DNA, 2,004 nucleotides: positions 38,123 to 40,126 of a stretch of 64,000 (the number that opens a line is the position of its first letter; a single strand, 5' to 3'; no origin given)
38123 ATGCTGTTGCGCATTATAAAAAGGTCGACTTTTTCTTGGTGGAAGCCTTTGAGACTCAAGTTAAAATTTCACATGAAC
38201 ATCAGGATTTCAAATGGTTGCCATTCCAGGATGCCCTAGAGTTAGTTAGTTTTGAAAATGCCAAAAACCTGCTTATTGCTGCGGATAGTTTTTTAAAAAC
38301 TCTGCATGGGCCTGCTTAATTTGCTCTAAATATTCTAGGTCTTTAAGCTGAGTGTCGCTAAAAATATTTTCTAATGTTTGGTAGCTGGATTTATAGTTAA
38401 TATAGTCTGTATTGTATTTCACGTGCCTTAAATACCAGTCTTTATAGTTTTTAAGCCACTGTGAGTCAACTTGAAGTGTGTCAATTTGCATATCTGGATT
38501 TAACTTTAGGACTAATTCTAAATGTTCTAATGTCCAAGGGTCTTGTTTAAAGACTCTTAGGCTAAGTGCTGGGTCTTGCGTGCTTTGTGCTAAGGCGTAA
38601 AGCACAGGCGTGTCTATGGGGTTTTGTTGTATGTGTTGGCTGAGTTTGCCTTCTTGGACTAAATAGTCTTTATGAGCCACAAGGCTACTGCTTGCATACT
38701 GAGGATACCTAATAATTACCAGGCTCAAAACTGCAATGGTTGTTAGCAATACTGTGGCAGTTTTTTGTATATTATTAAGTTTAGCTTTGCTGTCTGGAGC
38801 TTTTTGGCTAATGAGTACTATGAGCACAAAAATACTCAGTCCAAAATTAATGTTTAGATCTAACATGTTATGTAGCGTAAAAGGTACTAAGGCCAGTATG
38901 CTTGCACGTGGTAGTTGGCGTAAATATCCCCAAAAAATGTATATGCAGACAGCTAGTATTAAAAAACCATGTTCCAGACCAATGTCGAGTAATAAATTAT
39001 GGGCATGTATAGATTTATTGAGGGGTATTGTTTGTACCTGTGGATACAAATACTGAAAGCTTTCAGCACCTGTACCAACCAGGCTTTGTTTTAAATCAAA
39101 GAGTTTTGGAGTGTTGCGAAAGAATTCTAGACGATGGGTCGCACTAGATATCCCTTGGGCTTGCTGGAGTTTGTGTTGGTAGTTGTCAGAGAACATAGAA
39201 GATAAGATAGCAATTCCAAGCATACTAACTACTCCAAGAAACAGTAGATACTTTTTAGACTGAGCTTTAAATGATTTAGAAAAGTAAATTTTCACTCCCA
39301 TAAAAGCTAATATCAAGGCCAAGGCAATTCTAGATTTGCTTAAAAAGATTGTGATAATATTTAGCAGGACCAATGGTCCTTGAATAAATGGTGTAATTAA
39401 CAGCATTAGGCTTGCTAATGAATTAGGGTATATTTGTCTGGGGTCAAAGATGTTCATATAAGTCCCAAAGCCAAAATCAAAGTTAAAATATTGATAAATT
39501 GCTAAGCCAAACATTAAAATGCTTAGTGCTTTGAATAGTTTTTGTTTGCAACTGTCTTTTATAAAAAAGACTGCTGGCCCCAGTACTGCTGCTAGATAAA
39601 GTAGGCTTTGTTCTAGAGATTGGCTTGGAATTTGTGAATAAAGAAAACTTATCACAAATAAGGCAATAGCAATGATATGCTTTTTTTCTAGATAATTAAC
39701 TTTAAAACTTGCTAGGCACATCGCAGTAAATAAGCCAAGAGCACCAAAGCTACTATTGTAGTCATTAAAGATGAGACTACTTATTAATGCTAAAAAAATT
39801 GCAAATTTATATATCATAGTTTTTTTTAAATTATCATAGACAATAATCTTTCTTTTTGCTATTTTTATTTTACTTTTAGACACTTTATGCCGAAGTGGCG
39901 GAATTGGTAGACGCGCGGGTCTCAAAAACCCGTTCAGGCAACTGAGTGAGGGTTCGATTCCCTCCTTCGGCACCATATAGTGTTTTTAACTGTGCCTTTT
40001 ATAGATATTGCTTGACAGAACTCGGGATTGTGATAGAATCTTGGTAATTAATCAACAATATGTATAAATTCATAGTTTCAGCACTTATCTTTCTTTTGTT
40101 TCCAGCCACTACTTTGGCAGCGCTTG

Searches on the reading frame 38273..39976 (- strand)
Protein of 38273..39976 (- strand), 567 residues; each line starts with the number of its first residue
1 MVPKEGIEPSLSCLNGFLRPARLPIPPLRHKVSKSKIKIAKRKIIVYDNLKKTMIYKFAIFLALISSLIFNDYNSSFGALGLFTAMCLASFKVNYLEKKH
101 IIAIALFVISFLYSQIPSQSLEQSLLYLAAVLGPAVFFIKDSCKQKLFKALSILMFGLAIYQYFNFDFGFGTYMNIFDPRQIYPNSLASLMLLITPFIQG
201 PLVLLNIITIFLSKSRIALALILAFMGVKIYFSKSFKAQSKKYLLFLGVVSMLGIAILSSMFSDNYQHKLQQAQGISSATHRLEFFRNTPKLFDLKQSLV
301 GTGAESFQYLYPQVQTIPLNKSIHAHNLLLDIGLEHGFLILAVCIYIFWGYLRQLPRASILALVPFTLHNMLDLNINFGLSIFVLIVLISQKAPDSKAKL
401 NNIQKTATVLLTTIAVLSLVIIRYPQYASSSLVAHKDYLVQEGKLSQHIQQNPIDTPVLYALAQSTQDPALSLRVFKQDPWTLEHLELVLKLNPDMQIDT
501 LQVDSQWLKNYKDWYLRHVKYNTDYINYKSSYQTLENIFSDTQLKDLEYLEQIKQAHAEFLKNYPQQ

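Call 14: search_protein_families(library=pfam, proteins=[window:38273-39976:-], max_evalue=0.001)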
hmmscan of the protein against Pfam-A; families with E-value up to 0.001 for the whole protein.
window:38273-39976:- (567 aa): 1 family
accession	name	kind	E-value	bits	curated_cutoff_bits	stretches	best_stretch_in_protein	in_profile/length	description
PF04932.20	Wzy_C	-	1.5e-11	44.8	31.7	1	202-342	2-146/149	O-Antigen ligase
